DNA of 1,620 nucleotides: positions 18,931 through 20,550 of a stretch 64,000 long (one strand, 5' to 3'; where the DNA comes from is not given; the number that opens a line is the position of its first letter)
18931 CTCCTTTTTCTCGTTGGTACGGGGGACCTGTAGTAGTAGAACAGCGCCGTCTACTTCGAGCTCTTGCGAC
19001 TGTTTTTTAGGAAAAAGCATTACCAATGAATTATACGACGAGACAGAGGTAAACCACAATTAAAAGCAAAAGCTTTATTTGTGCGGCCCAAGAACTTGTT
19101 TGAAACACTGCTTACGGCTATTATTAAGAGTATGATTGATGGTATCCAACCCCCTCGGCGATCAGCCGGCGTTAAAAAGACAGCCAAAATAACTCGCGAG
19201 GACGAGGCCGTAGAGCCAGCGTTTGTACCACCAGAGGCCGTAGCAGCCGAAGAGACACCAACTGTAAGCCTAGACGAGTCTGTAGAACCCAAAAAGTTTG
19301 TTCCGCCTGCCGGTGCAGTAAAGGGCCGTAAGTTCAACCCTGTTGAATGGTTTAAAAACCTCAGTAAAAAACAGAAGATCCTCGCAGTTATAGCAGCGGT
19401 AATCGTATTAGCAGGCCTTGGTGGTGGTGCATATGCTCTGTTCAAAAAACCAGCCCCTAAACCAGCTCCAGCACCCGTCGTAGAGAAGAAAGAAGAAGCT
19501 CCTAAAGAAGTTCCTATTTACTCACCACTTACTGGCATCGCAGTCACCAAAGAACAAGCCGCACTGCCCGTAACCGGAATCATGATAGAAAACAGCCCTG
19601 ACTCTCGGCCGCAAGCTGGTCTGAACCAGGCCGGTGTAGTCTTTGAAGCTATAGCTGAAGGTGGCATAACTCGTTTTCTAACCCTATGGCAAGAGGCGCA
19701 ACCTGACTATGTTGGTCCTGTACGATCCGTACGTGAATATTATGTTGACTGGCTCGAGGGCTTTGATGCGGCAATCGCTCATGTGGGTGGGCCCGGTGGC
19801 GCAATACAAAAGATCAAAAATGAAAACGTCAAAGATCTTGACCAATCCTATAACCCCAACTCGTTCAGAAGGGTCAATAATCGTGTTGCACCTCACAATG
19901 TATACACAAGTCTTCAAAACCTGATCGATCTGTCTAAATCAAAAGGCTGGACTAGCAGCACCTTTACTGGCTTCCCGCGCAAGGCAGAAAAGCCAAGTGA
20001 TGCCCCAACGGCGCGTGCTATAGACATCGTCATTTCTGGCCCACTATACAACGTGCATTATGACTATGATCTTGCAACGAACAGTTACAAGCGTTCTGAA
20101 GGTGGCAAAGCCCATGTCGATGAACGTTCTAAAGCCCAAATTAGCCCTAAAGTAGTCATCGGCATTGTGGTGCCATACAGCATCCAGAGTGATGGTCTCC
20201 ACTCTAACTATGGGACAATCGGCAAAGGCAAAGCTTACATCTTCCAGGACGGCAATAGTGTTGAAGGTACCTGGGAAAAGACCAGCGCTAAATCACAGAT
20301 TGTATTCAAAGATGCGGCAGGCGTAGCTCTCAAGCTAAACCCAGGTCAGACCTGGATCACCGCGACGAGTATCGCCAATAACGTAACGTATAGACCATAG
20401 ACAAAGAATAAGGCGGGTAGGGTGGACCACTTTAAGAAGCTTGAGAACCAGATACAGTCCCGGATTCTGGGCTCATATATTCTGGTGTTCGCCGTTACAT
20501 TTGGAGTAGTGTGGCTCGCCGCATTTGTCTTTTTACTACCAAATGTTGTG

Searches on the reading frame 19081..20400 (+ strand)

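Call 69: search_protein_families(library=pfam, proteins=[window:19081-20400:+], max_evalue=0.001)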
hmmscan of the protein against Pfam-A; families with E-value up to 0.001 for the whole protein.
window:19081-20400:+ (439 aa): 2 families
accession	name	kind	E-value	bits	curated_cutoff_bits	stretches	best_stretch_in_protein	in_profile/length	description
PF11258.13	DUF3048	-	1.8e-42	145.4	25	1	150-290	1-147/148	Protein of unknown function (DUF3048) N-terminal domain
PF17479.7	DUF3048_C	-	9.8e-25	87.6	25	1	324-426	10-114/114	Protein of unknown function (DUF3048) C-terminal domain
